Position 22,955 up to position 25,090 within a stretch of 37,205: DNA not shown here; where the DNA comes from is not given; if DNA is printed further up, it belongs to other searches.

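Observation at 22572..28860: Tightly coupled six-gene operon of unassignable function (S24-like / SDR / GtrB-like GT / ThDP carboligase-like / GT-A-like 611 aa / sulfotransferase-like)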

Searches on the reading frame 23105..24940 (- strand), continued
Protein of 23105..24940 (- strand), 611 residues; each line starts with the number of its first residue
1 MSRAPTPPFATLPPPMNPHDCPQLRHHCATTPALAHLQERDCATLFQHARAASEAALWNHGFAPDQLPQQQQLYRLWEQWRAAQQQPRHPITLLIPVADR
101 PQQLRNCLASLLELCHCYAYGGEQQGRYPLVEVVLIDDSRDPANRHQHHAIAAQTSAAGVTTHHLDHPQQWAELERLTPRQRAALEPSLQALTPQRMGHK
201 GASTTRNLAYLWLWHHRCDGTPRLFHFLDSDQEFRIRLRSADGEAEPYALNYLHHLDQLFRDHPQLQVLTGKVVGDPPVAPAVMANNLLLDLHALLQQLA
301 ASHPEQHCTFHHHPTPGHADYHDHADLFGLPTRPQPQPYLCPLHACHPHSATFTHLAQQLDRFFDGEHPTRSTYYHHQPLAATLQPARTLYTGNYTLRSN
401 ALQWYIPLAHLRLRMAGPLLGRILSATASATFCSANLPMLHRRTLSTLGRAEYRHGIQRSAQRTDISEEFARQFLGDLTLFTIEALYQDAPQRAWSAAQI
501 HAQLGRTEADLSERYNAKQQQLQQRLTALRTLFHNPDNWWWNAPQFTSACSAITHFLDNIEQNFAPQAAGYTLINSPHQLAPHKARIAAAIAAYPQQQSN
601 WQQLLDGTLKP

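Call 50: search_protein_families(library=pfam, proteins=[L039:12248-12880:-, L035:5532-6836:+], max_evalue=0.01)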
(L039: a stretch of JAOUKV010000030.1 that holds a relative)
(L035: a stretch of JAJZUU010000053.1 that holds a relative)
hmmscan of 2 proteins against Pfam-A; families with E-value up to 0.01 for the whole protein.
L039:12248-12880:- (210 aa): 3 families
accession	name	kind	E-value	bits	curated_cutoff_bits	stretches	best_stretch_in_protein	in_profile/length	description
PF13578.12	Methyltransf_24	-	8.2e-07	30.3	26.3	1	57-170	6-104/105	Methyltransferase domain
PF01135.25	PCMT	-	0.0043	17.3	20.3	0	33-100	57-124/210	Protein-L-isoaspartate(D-aspartate) O-methyltransferase (PCMT)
PF08704.16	GCD14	-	0.008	16.3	26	0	38-106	29-97/247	tRNA methyltransferase complex GCD14 subunit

L035:5532-6836:+ (434 aa): 0 families

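Call 51: search_protein_families(library=ncbifam, proteins=[L039:12248-12880:-, L035:5532-6836:+], max_evalue=0.01)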
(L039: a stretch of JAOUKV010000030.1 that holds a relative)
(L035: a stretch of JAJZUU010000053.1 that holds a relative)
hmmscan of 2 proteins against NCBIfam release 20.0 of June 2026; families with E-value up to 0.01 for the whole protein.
L039:12248-12880:- (210 aa): 1 family
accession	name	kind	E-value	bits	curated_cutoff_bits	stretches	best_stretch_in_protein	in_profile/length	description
TIGR00080.1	pimt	equivalog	0.0034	17.2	159.05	0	52-100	82-128/216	protein-L-isoaspartate O-methyltransferase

L035:5532-6836:+ (434 aa): 8 families
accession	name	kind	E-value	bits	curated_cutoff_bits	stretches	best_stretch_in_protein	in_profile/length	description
NF045666.1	DVU1553_fam_AMP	equivalog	2.7e-31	108.9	300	1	26-331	14-326/331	DVU_1553 family AMP-dependent CoA ligase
NF041878.1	paak_haloarch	equivalog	2.7e-27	95.4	700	1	27-424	5-420/427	phenylacetate--CoA ligase PaaK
TIGR02304.1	aden_form_hyp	equivalog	6.8e-20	71.5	251.9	1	188-383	179-378/430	F390 synthetase-related protein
TIGR02155.1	PA_CoA_ligase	equivalog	1.4e-18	66.7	646.3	1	30-425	3-416/422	phenylacetate--CoA ligase PaaK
NF053551.1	FlxY_rubin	equivalog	6.4e-17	61.4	520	1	31-419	5-408/424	flexirubin biosynthesis putative acyl-CoA ligase FlxY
NF041217.1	BagE_FevW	exception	1.3e-13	50.7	800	1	220-330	189-306/424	bagremycin/ferroverdin synthetase BagE/FevW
TIGR03335.1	F390_ftsA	equivalog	2.5e-06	26.5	458.7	1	72-284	54-265/445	coenzyme F390 synthetase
TIGR01733.1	AA-adenyl-dom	subfamily_domain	0.0024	16.7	317.4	1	104-261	125-274/409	amino acid adenylation domain-containing protein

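Call 59: search_protein_families(library=padloc, proteins=[window:23105-24940:-], max_evalue=0.001)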
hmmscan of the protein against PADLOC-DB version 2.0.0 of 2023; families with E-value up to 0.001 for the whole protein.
window:23105-24940:- (611 aa): 0 families

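Call 68: search_protein_representatives(alignment_id=A1)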
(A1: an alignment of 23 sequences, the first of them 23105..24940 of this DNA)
Query: 23 sequences, 608 profile positions. Proteins with E-value up to 0.001 (for the whole library): 380; up to 1e-10: 299; up to 1e-30: 163. The best 150 are listed.
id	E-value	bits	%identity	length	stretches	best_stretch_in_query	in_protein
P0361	9.6e-254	859.8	-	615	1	4-605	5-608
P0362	3.2e-246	834.9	-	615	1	5-604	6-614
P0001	6.6e-240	814.1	-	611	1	30-605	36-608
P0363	7.1e-232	787.5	-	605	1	20-605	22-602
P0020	2.9e-229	778.9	-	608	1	12-604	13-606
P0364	1.4e-226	770.0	-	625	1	15-602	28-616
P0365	3.5e-226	768.8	-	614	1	12-604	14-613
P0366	4.3e-226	768.5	-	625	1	6-604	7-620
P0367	1.6e-224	763.3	-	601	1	3-603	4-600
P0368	4.3e-224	761.9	-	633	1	17-605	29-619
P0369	1.9e-222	756.4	-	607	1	25-604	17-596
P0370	2.1e-222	756.2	-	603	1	6-602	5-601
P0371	1.7e-221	753.3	-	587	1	33-604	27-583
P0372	1.3e-220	750.4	-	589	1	32-601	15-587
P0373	1.6e-220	750.1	-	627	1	13-603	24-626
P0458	5.1e-59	216.7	-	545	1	83-572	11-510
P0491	1.5e-41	158.9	-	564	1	76-561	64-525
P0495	5.2e-39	150.5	-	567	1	83-578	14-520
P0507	4.8e-34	134.1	-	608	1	85-486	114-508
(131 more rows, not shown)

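Call 69: find_encoding_contigs(protein=P0491, flank=6000, max_places=2)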
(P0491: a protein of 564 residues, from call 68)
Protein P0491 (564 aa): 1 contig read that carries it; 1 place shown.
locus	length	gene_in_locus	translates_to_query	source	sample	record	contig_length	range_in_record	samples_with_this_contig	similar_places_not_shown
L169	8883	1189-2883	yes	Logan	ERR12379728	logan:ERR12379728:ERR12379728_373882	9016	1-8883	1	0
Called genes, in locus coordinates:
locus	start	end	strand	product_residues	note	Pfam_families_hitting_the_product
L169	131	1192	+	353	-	PF00534:Glycos_transf_1 (weak)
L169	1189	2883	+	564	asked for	-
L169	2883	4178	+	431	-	PF03070:TENA_THI-4 (weak), PF14518:Haem_oxygenas_2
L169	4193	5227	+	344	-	-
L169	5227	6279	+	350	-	PF04055:Radical_SAM, PF13186:SPASM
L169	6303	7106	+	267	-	PF04055:Radical_SAM, PF13186:SPASM (weak)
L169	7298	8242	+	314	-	PF01073:3Beta_HSD (weak), PF01370:Epimerase, PF02719:Polysacc_synt_2 (weak), PF04321:RmlD_sub_bind, PF16363:GDP_Man_Dehyd, PF07993:NAD_binding_4 (weak)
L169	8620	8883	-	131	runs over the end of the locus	?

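Call 70: find_encoding_contigs(protein=P0458, flank=6000, max_places=2)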
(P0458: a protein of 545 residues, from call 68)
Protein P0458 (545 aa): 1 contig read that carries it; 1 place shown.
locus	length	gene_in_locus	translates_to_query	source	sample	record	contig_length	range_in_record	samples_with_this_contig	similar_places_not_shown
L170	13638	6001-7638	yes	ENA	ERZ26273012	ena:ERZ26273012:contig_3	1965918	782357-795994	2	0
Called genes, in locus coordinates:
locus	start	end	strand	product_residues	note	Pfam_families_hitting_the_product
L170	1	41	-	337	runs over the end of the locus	PF00881:Nitroreductase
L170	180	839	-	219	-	PF05721:PhyH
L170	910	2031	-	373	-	PF01266:DAO (faint), PF13450:NAD_binding_8, PF01593:Amino_oxidase (weak), PF03275:GLF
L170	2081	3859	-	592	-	-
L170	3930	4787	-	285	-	PF04055:Radical_SAM, PF13186:SPASM (weak)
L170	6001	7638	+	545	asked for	-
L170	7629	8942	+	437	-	PF00501:AMP-binding (weak), PF14535:AMP-binding_C_2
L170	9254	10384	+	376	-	PF00248:Aldo_ket_red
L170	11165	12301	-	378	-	PF01408:GFO_IDH_MocA, PF22725:GFO_IDH_MocA_C3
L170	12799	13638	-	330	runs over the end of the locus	PF13814:Replic_Relax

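Call 71: find_encoding_contigs(protein=P0495, flank=6000, max_places=2)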
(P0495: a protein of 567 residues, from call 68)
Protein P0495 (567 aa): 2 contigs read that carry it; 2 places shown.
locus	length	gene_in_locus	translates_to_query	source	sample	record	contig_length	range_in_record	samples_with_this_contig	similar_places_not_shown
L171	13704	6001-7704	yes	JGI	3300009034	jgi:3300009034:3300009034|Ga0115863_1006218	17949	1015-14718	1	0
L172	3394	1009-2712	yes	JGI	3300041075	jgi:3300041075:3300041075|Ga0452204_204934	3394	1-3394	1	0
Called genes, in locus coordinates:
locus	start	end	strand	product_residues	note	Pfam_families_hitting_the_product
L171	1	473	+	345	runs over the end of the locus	-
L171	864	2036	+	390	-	PF04055:Radical_SAM, PF13186:SPASM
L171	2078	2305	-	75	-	-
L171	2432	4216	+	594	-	PF13231:PMT_2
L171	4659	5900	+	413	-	PF00583:Acetyltransf_1, PF13508:Acetyltransf_7 (faint), PF00583:Acetyltransf_1 (weak)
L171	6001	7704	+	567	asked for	-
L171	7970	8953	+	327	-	-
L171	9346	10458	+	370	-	-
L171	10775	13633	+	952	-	PF21345:PcRGLX_2nd (weak), PF07944:Beta-AFase-like_GH127_cat (faint)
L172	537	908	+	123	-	PF00583:Acetyltransf_1 (weak)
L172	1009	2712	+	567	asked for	-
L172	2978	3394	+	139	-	?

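Call 72: find_encoding_contigs(protein=P0507, flank=6000, max_places=2)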
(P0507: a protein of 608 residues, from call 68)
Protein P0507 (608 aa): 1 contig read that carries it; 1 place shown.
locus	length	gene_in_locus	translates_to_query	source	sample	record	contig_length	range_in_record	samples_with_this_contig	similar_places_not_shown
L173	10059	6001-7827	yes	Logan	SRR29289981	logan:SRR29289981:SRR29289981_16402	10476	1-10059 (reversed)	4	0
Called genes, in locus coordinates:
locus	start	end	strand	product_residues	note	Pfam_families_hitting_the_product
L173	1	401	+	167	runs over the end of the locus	-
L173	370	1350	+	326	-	PF04055:Radical_SAM, PF13186:SPASM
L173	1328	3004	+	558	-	PF13692:Glyco_trans_1_4 (faint), PF13578:Methyltransf_24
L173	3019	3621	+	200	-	PF02585:PIG-L (faint)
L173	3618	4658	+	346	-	PF13480:Acetyltransf_6 (faint)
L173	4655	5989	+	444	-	PF01909:NTP_transf_2, PF18765:Polbeta (weak)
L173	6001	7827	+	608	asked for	-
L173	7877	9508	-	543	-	PF02776:TPP_enzyme_N, PF00205:TPP_enzyme_M, PF02775:TPP_enzyme_C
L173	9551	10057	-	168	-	?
